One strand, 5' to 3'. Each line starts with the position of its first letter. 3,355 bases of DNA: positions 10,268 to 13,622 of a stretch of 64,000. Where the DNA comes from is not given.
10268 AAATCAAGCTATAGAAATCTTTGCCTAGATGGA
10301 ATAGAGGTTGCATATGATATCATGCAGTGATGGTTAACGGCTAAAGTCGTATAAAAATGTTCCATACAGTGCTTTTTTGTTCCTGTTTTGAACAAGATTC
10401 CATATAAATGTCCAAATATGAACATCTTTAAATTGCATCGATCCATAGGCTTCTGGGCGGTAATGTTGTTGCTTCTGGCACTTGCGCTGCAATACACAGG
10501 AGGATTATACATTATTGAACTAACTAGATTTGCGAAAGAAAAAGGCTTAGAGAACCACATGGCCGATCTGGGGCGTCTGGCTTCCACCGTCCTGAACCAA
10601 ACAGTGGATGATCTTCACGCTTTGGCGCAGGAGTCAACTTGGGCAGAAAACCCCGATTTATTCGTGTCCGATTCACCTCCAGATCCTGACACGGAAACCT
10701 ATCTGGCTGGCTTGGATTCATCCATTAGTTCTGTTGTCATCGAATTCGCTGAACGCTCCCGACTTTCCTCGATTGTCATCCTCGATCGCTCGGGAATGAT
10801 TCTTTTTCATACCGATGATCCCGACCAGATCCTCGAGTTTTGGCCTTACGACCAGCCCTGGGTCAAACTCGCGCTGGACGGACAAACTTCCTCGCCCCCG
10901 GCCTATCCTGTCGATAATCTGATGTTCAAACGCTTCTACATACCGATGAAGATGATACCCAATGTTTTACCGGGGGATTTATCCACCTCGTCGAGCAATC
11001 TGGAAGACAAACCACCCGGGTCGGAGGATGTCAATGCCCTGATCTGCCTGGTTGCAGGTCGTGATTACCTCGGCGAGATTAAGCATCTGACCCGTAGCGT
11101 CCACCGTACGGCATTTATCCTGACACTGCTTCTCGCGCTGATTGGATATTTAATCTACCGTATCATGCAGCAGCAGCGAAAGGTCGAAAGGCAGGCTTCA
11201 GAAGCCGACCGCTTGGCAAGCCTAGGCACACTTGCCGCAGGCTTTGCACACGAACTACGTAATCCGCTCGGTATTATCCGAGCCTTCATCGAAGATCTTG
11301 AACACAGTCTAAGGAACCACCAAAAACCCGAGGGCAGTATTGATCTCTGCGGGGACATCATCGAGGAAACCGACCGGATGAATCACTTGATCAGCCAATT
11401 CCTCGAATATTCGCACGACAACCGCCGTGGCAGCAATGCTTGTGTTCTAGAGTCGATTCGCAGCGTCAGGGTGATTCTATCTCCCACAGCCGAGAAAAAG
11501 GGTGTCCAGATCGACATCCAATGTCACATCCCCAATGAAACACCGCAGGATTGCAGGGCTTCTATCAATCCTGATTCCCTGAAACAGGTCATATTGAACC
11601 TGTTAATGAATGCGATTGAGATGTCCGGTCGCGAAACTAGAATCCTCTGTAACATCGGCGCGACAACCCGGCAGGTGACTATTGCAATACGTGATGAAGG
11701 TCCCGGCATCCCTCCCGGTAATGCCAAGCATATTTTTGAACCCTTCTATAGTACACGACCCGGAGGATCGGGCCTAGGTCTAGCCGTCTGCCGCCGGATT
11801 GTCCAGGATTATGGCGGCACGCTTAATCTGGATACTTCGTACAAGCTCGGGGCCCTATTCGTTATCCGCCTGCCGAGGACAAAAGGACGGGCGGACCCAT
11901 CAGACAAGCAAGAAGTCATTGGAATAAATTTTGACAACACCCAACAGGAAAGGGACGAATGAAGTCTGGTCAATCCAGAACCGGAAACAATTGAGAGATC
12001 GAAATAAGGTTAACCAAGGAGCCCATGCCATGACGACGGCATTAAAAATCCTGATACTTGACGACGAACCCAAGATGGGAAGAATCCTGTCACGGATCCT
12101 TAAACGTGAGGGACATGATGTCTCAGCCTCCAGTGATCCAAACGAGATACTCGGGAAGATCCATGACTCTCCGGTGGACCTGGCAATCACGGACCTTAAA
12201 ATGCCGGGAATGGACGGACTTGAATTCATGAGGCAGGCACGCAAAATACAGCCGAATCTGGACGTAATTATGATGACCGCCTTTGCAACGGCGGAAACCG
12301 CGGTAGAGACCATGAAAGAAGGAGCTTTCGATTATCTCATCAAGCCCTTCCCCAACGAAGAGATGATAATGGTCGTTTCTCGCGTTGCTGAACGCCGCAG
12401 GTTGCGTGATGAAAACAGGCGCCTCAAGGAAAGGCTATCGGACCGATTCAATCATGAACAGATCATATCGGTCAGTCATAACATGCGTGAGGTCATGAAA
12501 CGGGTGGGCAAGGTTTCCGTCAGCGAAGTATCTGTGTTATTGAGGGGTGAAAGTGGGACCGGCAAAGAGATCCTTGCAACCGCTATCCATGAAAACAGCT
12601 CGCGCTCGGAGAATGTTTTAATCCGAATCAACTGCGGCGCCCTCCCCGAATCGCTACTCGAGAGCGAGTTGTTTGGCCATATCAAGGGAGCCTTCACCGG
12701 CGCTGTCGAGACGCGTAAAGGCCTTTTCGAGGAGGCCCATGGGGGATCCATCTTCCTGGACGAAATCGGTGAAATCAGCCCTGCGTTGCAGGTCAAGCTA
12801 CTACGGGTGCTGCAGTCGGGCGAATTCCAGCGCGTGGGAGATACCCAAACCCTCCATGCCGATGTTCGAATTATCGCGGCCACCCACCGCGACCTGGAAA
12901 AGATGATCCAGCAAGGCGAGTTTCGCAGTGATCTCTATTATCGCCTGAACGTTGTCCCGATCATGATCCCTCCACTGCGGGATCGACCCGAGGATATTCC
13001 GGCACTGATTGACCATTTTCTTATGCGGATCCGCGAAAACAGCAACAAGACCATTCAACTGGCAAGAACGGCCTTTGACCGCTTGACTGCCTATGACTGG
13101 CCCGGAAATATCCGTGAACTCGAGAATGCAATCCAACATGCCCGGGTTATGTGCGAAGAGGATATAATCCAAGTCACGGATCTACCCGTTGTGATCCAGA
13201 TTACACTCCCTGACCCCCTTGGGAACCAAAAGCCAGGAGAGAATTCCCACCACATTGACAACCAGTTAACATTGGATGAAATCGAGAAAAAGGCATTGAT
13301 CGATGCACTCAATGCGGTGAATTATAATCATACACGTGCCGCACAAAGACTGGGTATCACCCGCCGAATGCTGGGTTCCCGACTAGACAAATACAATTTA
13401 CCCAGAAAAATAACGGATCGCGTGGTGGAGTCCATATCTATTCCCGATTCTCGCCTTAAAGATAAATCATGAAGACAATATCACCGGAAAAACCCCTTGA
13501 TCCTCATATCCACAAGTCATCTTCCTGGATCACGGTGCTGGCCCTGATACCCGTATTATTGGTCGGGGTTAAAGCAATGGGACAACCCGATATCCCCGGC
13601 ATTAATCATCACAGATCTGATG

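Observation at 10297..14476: Sensor kinase and sigma-54 activator operon, translationally coupled to a novel membrane-anchored protein, with a candidate -24/-12 promoter upstream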

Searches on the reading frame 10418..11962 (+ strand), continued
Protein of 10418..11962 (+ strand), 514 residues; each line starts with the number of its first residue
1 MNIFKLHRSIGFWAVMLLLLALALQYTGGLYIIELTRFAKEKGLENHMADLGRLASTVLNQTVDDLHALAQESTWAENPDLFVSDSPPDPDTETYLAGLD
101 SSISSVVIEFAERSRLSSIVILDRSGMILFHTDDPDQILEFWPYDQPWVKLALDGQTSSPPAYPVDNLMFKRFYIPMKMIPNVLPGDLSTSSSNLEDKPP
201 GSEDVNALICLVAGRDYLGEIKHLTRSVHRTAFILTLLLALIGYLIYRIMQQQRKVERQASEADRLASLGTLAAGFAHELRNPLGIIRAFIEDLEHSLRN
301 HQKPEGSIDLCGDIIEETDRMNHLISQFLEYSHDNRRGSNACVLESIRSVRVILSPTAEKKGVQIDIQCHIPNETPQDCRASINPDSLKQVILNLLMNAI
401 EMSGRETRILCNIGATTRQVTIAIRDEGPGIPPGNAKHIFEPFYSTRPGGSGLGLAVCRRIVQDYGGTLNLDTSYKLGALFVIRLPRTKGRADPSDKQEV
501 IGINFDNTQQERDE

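Call 51: find_encoding_contigs(protein=P0021, flank=6000, max_places=1)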
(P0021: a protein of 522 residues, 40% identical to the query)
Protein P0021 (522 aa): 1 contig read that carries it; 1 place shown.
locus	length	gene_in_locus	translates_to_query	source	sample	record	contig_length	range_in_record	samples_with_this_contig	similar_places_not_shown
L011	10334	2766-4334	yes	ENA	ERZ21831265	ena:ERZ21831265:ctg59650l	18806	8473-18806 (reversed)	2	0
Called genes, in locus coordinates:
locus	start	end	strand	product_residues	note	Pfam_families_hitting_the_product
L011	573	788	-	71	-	PF13187:Fer4_9 (weak), PF13534:Fer4_17 (weak)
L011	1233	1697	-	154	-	PF00248:Aldo_ket_red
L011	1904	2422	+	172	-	PF04073:tRNA_edit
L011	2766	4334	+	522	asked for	PF00512:HisKA, PF02518:HATPase_c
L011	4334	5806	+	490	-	PF00072:Response_reg, PF00158:Sigma54_activat, PF14532:Sigma54_activ_2, PF07724:AAA_2 (faint), PF07728:AAA_5, PF25601:AAA_lid_14, PF02954:HTH_8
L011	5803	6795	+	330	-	-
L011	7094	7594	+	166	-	PF01584:CheW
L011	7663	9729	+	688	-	PF00015:MCPsignal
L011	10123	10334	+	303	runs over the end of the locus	PF12729:4HB_MCP_1 (weak)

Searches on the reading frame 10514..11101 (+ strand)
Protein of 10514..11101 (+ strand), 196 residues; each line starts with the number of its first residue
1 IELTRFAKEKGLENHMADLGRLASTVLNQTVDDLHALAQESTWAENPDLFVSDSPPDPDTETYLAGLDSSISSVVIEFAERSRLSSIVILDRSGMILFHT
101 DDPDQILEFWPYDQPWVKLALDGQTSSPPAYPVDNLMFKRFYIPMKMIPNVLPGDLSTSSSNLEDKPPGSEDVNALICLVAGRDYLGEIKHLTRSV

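Call 94: predict_structure(alignment_id=A10)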
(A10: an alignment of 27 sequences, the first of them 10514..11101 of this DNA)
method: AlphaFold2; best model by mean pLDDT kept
length: 196 residues; sequences in the alignment: 27
mean_pLDDT: 84.9   pTM: 0.81
mean pLDDT of the five models: 84.9, 84.5, 84.1, 83.8, 82.5
residues with pLDDT >= 90: 112; 70-90: 50; 50-70: 33; < 50: 1
segments of 3 or more residues with pLDDT < 50: none
pLDDT, mean of each block of 10 residues (from residue 1): 84 94 96 94 80 81 94 96 95 92 72 91 94 90 87 63 59 92 76 56
secondary structure, 60 per line:
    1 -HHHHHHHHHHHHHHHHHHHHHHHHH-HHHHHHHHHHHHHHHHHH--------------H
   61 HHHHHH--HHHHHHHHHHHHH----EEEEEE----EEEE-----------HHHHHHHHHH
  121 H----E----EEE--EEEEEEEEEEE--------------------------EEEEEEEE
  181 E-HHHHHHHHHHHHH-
elements in order: H2-26 H28-45 H60-66 H69-81 E86-91 E96-99 H111-121 E131-133 E136-146 E173-181 H183-195
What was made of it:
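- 10418..11962 (+): Sensor histidine kinase, 514 aa: TM1, extracytoplasmic PDC/Cache domain (residues 33-228, nt 10514-11101), TM2, HisKA (269-332) and HATPase_c (384-488). The sensor-domain model has pLDDT 85 and pTM 0.81 (call 94).
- On PDC/Cache extracytoplasmic sensor domain: AlphaFold2 model with pLDDT 85 and pTM 0.81 (call 94).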

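Call 97: fold_search(model_id=the predicted structure, library=pdb)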
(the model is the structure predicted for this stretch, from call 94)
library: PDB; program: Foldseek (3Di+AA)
matches with E <= 10: 324; with E <= 0.001: 13
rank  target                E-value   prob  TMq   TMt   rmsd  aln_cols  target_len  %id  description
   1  4jgr_B                1.9e-05  1.00  0.42  0.40  13.6       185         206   15  The crystal structure of sporulation kinase D mutant sensor domain, R131A, from Bacillus subtilis subsp at 2.4A resolu (released 2013-05-15)
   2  4jgr_A                3.0e-05  1.00  0.42  0.41  13.1       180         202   15  The crystal structure of sporulation kinase D mutant sensor domain, R131A, from Bacillus subtilis subsp at 2.4A resolu (released 2013-05-15)
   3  9a5d_A                3.0e-05  1.00  0.43  0.17   9.1       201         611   12  Integrative model of WALK-YYCH by crosslinking MS and deep learning (released 2024-09-18)
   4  4jgo_B                4.4e-05  1.00  0.43  0.41  14.4       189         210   14  The crystal structure of sporulation kinase d sensor domain from Bacillus subtilis subsp. (released 2013-05-15)
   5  4jgq_B                4.4e-05  1.00  0.42  0.41  13.0       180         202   15  The crystal structure of sporulation kinase D mutant sensor domain, r131a, from Bacillus subtilis subsp in co-crystall (released 2013-05-15)
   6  4jgo_A                6.3e-05  1.00  0.42  0.40  13.7       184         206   15  The crystal structure of sporulation kinase d sensor domain from Bacillus subtilis subsp. (released 2013-05-15)
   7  9rc2                  7.1e-05  1.00  0.45  0.36  13.0       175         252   17  DvhD, periplasmic domain (released 2026-03-04)
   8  4jgp_B                1.2e-04  1.00  0.43  0.41  13.7       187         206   13  The crystal structure of sporulation kinase D sensor domain from Bacillus subtilis subsp in complex with pyruvate at 2 (released 2013-05-15)
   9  3by9_A                4.4e-04  1.00  0.40  0.31  11.7       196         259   15  Crystal structure of the V. cholerae Histidine Kinase DctB Sensor Domain (released 2008-08-12)
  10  3by8                  5.6e-04  1.00  0.42  0.60   9.8       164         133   12  Crystal Structure of the E.coli DcuS Sensor Domain (released 2008-08-12)
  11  7dud_A                8.1e-04  1.00  0.48  0.61   6.2       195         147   12  Crystal Structure of erWalK (released 2022-01-19)
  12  4ywz_A                8.6e-04  1.00  0.47  0.59   6.3       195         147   11  Crystal structure of the extracellular receptor domain of the essential sensor kinase WalK from Staphylococcus aureus (released 2016-03-30)
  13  6w3p_A                9.7e-04  0.99  0.35  0.29  14.2       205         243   10  Crystal structure of ligand-binding domain of Campylobacter jejuni chemoreceptor Tlp3 in complex with beta-methylnorle (released 2020-05-20)
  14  5is1                  1.2e-03  1.00  0.37  0.49   9.9       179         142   13  Crystal structure of the extracellular domain of sensor histidine kinase YycG from Staphylococcus aureus at 2.0 Angstrom (released 2016-07-20)
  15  4xmq_A                1.2e-03  0.99  0.34  0.28  14.9       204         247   11  Crystal structure of the sensory domain of the Campylobacter jejuni chemoreceptor Tlp3 (CcmL) (released 2015-11-04)
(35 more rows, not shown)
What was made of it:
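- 10418..11962 (+): Foldseek matches it to the KinD, DctB, DcuS, CitA and WalK sensor domains at E 2e-5 to 1e-3 (call 97).
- On PDC/Cache extracytoplasmic sensor domain: Foldseek probability 1.0 to KinD, DctB, DcuS, CitA and WalK sensor domains, E 2e-5 to 1e-3 (call 97).
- Closest known: WalK/WalR with YycH and YycI in Firmicutes. Same: The window's sensor model matches the WalK extracellular domain (4ywz and 7dud, target TM-score about 0.6) and a WalK-YycH model (9a5d) (call 97).
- Sensor fold (calls 94, 97).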

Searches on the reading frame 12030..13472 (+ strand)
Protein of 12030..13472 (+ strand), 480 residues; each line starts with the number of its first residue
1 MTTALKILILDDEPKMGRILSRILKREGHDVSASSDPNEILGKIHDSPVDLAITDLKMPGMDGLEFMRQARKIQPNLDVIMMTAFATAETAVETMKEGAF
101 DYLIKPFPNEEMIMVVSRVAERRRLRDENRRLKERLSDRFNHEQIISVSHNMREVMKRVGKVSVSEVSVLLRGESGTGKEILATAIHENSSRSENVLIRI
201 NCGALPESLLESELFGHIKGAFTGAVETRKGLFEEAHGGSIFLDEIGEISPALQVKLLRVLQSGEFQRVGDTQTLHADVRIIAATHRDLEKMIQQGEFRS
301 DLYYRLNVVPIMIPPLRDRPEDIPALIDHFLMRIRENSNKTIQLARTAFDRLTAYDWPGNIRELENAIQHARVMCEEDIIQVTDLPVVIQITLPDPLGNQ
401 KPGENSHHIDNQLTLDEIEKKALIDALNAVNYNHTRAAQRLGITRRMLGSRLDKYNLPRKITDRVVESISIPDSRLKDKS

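Call 9: search_protein_families(library=pfam, proteins=[window:12030-13472:+], max_evalue=0.01)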
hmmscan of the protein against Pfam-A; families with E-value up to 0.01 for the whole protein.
window:12030-13472:+ (480 aa): 11 families
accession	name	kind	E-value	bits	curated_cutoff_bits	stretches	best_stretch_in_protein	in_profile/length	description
PF00158.32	Sigma54_activat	-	2.9e-71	239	20.2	1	145-311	1-167/168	Sigma-54 interaction domain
PF00072.30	Response_reg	-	6.7e-28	97.5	30.2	1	7-115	1-109/111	Response regulator receiver domain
PF25601.1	AAA_lid_14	-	2.1e-24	85.6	27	1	317-390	1-75/87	AAA+ ATPase lid domain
PF14532.12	Sigma54_activ_2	-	9.4e-20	71.7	25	1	149-316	4-138/138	Sigma-54 interaction domain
PF02954.25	HTH_8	-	1e-10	41.6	22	1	414-455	1-42/42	Bacterial regulatory protein, Fis family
PF07728.20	AAA_5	-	1.3e-07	32.1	22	1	169-287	2-123/139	AAA domain (dynein-related subfamily)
PF07724.20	AAA_2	-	6.5e-07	30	27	1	166-297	3-135/166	AAA domain (Cdc48 subfamily)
PF00004.35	AAA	-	4.7e-05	24.3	21.2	1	169-291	1-113/131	ATPase family associated with various cellular activities (AAA)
PF01078.27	Mg_chelatase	-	0.0005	20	20.3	0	224-285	93-156/207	Magnesium chelatase, subunit ChlI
PF20030.5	bpMoxR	-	0.0013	18.3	27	0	163-286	28-146/205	MoxR domain in the MoxR-vWA-beta-propeller ternary systems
PF13191.12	AAA_16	-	0.0073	17.3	32.6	0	162-221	19-85/167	AAA ATPase domain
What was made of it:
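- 12030..13472 (+): NtrC-family sigma-54 activator response regulator, 480 aa: REC, AAA+ domain with GAFTGA, and Fis-type HTH. Pfam gives Response_reg 7e-28, Sigma54_activat 3e-71 and HTH_8 1e-10 (call 9).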

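Call 10: search_protein_families(library=ncbifam, proteins=[window:12030-13472:+], max_evalue=0.01)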
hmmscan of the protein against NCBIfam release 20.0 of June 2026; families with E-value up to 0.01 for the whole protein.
window:12030-13472:+ (480 aa): 123 families (the best 25 are shown)
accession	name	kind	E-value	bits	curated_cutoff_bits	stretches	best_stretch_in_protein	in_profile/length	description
NF008469.0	PRK11361.1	equivalog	4.7e-150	500.3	714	1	1-457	1-456/461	acetoacetate metabolism transcriptional regulator AtoC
TIGR01818.1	ntrC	equivalog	3.3e-127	425.1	558.6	1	7-452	1-460/463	nitrogen regulation protein NR(I)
NF007689.0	PRK10365.1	equivalog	8.3e-120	400.5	760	1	4-452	5-439/441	sigma-54-dependent response regulator transcription factor ZraR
TIGR01817.1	nifA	equivalog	1.5e-116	390.3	528.85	1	121-458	176-530/534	nif-specific transcriptional activator NifA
TIGR02915.1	PEP_resp_reg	equivalog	2.3e-113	379.4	502.6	1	7-457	1-444/445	PEP-CTERM-box response regulator transcription factor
NF008176.1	PRK10923.1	equivalog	1.1e-105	354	620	1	6-406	5-403/469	nitrogen regulation protein NR(I)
NF038308.1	RNA_repair_RtcR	equivalog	3e-104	349.8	650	1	36-457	62-518/530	RNA repair transcriptional activator RtcR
NF011695.0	PRK15115.1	equivalog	3.2e-103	345.9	763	1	4-380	6-373/445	two-component system response regulator GlrR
NF041946.1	LuxO_transreg_Vib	equivalog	1e-102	344.3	800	1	27-454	19-459/463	quorum-sensing sigma-54 dependent transcriptional regulator LuxO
NF041552.1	TF_PrdR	equivalog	1.2e-101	340.8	795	1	132-456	258-577/577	sigma-54 dependent transcriptional regulator PrdR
NF003451.0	PRK05022.1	equivalog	2.4e-100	336.7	476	1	119-448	165-501/512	nitric oxide reductase transcriptional regulator NorR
NF049963.1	RespRegFlgRCampy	domain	1.6e-98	330.3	750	1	7-385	3-377/429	fla regulon two-component system response regulator FlgR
NF051870.1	NAssimRespRegNtrX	equivalog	2.4e-98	330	600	1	5-450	2-445/452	nitrogen assimilation response regulator NtrX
NF050807.1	TransRegFlbDCaul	equivalog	2.1e-92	310.3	750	1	21-456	17-439/454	sigma-54-dependent transcriptional regulator FlbD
NF041906.1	V4R_TF_MobR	exception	9.3e-91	304.9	999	1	141-455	230-544/544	phenol degradation transcriptional regulator MobR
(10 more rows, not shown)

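Call 14: list_cluster_members(proteins=[P0001, window:12030-13472:+, window:10418-11962:+])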
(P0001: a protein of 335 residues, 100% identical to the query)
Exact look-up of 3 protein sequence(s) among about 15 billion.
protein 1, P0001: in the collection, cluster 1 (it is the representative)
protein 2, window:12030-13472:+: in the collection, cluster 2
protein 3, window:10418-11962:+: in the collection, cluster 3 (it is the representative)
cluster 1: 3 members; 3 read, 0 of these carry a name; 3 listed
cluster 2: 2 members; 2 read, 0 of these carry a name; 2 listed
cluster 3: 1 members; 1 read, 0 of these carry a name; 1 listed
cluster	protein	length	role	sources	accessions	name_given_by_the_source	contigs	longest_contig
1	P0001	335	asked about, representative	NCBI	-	-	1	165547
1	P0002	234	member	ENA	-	-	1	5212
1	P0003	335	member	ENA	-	-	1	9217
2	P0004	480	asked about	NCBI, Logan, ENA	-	-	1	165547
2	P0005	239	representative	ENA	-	-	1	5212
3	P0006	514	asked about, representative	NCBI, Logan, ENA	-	-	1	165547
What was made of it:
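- Checked: The kinase start is ATG 10418, giving a 514-aa product that is on record (call 14), not TTG 10388.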
